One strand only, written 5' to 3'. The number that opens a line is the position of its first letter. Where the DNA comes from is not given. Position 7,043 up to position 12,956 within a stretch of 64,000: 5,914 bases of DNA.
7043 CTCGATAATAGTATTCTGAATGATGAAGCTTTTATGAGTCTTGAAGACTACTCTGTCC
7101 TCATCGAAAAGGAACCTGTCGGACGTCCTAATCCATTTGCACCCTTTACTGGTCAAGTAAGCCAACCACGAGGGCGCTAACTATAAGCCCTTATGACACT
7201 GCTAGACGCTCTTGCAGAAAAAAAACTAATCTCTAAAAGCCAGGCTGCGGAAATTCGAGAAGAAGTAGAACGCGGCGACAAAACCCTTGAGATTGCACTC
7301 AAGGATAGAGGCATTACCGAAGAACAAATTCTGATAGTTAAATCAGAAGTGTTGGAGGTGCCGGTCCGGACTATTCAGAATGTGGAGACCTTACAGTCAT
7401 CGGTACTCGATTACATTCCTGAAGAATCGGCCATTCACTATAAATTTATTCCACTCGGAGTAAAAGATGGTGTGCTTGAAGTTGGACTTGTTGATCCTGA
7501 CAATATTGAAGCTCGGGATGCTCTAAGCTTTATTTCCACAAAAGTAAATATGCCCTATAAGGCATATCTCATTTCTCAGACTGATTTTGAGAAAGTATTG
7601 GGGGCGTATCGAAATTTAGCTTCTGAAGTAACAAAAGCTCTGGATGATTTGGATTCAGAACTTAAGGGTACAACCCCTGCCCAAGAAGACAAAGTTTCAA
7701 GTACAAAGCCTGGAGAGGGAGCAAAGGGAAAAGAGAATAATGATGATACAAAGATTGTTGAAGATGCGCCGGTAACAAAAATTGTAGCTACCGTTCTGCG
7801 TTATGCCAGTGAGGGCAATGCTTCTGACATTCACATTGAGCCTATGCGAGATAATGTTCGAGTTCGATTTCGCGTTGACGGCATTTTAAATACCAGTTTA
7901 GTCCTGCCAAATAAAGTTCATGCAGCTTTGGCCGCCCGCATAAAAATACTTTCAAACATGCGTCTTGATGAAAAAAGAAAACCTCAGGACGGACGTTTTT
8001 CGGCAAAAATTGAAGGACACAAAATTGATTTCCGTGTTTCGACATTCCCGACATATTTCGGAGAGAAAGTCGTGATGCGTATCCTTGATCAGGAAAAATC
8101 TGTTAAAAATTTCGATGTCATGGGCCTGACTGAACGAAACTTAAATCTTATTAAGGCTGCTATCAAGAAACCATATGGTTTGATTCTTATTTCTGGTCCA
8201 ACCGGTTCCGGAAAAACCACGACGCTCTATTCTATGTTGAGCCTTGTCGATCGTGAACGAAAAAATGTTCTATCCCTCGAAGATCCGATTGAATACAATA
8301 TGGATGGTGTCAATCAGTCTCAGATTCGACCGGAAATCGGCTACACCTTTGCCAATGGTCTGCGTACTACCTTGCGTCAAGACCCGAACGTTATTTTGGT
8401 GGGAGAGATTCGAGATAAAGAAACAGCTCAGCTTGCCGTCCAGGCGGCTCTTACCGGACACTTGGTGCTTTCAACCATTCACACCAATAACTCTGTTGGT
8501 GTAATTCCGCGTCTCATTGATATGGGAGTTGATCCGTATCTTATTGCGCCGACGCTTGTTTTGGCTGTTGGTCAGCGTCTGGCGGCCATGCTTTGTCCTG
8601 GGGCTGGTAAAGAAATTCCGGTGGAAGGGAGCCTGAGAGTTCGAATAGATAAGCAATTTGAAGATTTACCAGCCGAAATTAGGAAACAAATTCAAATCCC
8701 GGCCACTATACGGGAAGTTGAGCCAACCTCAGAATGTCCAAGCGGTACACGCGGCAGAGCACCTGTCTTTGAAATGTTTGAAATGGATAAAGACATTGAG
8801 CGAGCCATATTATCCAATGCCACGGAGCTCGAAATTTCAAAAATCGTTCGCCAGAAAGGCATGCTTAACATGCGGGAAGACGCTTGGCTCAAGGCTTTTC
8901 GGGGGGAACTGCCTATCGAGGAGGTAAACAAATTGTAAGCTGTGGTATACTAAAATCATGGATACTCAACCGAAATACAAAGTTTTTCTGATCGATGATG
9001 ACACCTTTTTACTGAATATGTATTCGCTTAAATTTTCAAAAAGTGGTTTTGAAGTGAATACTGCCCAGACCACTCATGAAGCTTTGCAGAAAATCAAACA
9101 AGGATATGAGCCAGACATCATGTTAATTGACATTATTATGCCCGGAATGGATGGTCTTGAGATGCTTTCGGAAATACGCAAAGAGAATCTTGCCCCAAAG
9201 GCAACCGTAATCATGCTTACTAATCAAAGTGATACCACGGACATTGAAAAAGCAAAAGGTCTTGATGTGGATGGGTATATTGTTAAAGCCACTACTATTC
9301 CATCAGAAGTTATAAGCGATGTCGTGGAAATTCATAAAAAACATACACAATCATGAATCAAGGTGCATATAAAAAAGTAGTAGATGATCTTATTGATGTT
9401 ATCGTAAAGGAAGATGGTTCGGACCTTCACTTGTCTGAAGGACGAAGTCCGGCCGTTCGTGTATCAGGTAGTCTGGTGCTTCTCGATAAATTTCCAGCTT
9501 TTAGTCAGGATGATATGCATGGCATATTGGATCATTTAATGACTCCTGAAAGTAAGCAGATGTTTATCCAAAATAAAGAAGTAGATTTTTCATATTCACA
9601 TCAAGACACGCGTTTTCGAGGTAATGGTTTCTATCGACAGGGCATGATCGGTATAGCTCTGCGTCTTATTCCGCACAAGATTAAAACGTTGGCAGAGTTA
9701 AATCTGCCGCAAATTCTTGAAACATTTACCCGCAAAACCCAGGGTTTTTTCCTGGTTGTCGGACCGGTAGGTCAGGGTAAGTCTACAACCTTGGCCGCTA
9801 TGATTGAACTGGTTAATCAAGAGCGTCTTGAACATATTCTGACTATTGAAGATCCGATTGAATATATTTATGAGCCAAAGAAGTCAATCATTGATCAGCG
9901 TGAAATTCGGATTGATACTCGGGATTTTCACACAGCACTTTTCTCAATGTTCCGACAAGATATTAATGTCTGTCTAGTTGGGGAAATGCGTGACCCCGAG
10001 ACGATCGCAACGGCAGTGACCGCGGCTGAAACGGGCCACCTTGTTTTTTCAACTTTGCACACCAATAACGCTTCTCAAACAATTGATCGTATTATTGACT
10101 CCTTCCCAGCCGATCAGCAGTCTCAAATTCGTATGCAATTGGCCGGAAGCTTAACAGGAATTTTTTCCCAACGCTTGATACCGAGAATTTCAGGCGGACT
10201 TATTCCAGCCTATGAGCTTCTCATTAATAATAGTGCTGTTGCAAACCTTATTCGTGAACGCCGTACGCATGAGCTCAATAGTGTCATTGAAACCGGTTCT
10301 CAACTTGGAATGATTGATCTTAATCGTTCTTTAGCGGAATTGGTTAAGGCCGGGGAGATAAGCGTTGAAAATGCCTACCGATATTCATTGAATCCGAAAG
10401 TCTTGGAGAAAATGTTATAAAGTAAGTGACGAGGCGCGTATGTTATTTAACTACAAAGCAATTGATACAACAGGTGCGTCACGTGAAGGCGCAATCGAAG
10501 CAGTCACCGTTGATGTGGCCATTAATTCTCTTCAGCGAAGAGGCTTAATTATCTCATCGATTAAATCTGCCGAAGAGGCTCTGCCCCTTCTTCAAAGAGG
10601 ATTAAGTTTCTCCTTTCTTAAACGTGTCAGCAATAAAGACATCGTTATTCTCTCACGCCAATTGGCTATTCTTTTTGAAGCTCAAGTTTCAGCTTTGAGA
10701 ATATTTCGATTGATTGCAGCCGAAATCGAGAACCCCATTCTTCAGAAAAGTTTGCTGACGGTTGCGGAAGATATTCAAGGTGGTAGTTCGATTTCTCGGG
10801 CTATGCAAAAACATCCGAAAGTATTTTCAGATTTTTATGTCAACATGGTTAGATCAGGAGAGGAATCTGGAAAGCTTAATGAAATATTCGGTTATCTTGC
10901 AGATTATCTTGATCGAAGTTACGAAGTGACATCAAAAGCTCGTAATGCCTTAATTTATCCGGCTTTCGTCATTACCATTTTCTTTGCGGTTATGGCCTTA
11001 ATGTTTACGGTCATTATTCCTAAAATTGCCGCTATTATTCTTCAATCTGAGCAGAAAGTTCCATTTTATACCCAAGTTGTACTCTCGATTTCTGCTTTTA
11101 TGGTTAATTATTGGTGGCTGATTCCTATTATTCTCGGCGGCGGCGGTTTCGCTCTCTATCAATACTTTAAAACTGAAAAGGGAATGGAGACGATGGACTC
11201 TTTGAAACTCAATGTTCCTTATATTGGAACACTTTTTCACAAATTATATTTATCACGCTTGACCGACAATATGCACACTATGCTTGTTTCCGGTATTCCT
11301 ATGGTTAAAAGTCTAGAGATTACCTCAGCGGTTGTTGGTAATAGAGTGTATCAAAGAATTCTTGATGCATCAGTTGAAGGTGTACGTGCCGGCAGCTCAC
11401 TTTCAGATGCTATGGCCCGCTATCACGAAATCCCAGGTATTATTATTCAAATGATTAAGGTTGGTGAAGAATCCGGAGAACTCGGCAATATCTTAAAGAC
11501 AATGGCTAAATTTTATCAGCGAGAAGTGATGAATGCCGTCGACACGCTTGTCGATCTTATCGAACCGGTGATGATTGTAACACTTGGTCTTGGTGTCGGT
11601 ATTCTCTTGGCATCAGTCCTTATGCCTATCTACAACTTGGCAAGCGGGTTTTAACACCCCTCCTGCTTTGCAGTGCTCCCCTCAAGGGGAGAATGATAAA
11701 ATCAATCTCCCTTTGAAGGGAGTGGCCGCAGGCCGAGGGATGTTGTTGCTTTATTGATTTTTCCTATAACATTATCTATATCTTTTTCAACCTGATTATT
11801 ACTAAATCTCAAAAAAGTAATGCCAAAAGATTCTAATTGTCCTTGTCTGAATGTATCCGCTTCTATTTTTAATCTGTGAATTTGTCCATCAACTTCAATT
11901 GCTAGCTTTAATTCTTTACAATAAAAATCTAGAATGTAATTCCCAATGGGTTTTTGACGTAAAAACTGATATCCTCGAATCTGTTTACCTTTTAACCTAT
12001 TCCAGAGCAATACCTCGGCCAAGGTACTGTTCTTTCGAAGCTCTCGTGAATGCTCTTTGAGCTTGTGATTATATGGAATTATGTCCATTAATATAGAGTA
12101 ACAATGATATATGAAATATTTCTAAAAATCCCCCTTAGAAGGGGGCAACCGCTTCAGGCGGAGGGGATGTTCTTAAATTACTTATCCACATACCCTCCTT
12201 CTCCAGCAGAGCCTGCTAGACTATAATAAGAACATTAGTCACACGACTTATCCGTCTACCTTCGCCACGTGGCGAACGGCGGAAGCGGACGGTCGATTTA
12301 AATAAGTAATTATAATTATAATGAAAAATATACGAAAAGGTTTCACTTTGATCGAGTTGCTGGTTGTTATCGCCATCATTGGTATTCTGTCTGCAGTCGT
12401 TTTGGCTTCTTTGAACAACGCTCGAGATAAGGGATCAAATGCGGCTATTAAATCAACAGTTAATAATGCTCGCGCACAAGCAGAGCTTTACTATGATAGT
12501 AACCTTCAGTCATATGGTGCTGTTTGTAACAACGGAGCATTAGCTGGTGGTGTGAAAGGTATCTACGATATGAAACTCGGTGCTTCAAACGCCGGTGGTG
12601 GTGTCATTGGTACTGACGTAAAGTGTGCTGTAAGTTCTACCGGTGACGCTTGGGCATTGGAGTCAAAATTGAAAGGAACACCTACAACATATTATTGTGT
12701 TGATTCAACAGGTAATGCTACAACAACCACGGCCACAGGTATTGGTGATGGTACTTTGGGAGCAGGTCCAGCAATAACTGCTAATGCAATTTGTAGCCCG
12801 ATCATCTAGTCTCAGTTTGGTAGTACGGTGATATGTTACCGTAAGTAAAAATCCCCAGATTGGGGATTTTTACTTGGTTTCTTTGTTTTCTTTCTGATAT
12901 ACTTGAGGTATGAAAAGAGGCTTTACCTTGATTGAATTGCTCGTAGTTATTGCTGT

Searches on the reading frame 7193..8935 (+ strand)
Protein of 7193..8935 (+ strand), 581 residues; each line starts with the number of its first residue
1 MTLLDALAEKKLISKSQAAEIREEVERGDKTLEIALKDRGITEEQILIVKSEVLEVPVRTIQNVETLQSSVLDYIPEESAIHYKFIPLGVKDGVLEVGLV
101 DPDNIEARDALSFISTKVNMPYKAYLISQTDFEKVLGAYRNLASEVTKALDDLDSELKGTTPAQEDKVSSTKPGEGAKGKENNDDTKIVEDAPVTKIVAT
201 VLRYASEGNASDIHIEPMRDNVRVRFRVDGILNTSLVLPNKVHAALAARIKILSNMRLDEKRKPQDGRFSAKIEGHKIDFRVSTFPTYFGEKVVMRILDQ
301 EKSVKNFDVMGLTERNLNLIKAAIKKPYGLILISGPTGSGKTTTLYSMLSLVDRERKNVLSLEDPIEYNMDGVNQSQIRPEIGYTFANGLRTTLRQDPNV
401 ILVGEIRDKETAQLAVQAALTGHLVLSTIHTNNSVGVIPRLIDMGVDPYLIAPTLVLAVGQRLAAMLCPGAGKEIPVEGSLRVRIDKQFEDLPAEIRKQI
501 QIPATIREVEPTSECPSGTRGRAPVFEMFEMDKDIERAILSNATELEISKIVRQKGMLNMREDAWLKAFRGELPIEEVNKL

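Call 99: search_protein_families(library=pfam, proteins=[window:7193-8935:+], max_evalue=0.00001)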
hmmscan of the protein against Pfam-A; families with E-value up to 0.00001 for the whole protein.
window:7193-8935:+ (581 aa): 2 families
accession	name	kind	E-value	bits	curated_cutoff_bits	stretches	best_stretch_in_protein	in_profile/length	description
PF00437.27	T2SSE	-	4.4e-115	384.7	24.9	1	190-579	4-369/370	Type II/IV secretion system protein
PF05157.20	MshEN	-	1.2e-09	38.4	23.1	1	67-140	13-84/90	MshEN domain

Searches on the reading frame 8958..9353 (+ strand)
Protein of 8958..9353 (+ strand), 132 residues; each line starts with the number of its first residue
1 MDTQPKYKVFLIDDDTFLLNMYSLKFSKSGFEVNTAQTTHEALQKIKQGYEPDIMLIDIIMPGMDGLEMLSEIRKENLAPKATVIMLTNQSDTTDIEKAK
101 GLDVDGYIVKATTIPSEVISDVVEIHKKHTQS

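Call 99: search_protein_families(library=pfam, proteins=[window:8958-9353:+], max_evalue=0.00001)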
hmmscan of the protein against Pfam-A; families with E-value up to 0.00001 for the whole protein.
window:8958-9353:+ (132 aa): 1 family
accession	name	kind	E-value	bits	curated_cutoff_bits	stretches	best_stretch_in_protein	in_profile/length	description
PF00072.30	Response_reg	-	7.8e-23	81.2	30.2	1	9-112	1-101/111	Response regulator receiver domain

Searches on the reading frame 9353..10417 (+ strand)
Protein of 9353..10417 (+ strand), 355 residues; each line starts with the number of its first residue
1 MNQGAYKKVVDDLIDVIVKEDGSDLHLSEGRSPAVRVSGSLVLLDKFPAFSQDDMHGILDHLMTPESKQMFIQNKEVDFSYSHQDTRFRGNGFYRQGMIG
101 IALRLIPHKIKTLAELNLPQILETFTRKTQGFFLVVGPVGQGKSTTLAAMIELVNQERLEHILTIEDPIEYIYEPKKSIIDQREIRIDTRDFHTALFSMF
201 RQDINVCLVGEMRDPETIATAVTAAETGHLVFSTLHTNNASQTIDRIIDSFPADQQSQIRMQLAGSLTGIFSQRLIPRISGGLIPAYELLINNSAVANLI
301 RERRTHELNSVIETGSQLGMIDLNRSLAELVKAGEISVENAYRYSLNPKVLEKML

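Call 99: search_protein_families(library=pfam, proteins=[window:9353-10417:+], max_evalue=0.00001)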
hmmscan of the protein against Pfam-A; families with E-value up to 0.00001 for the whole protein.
window:9353-10417:+ (355 aa): 1 family
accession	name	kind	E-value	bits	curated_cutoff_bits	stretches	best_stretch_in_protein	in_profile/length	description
PF00437.27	T2SSE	-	1.2e-38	133.2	24.9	1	71-279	86-281/370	Type II/IV secretion system protein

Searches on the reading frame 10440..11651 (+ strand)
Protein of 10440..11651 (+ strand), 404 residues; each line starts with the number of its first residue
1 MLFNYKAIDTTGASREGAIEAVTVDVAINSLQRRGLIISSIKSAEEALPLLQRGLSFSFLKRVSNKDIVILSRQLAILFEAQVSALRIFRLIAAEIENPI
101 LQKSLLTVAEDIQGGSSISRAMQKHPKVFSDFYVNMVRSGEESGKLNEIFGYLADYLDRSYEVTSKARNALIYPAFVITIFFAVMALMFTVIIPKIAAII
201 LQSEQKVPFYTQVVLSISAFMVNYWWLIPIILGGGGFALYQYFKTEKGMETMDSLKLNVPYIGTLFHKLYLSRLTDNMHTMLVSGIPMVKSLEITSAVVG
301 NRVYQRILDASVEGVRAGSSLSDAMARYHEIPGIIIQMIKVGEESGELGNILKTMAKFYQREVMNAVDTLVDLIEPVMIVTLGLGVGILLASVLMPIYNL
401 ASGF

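Call 99: search_protein_families(library=pfam, proteins=[window:10440-11651:+], max_evalue=0.00001)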
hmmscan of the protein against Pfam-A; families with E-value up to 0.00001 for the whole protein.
window:10440-11651:+ (404 aa): 1 family
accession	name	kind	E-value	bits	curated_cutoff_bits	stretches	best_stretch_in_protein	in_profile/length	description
PF00482.28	T2SSF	-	5.5e-58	194.8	25.2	2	72-194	2-125/125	Type II secretion system (T2SS), protein F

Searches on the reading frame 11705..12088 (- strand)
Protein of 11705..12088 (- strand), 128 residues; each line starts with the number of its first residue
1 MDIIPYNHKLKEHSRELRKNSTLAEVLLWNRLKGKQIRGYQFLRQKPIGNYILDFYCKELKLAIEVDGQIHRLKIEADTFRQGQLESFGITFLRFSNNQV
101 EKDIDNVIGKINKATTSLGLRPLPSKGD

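Call 100: search_protein_families(library=pfam, proteins=[window:11705-12088:-], max_evalue=0.00001)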
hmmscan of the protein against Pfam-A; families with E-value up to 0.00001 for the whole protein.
window:11705-12088:- (128 aa): 2 families
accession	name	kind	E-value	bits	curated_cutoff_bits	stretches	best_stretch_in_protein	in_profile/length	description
PF04480.18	DUF559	-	4.1e-33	114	20.6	1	9-114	2-107/109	Protein of unknown function (DUF559)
PF18741.7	MTES_1575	-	4.5e-07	30.3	38.2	1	38-112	12-93/96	REase_MTES_1575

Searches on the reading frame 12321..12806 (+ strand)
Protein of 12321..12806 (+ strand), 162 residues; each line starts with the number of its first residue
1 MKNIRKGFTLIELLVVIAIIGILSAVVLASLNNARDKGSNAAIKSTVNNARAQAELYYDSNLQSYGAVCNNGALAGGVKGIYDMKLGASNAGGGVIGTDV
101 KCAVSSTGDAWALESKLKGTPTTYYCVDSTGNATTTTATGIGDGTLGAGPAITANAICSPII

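Call 100: search_protein_families(library=pfam, proteins=[window:12321-12806:+], max_evalue=0.00001)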
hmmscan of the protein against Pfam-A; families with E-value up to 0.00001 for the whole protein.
window:12321-12806:+ (162 aa): 1 family
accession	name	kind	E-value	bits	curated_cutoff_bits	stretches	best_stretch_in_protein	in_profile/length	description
PF07963.17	N_methyl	-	1.5e-09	37.5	21.2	1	5-28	4-27/27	Prokaryotic N-terminal methylation motif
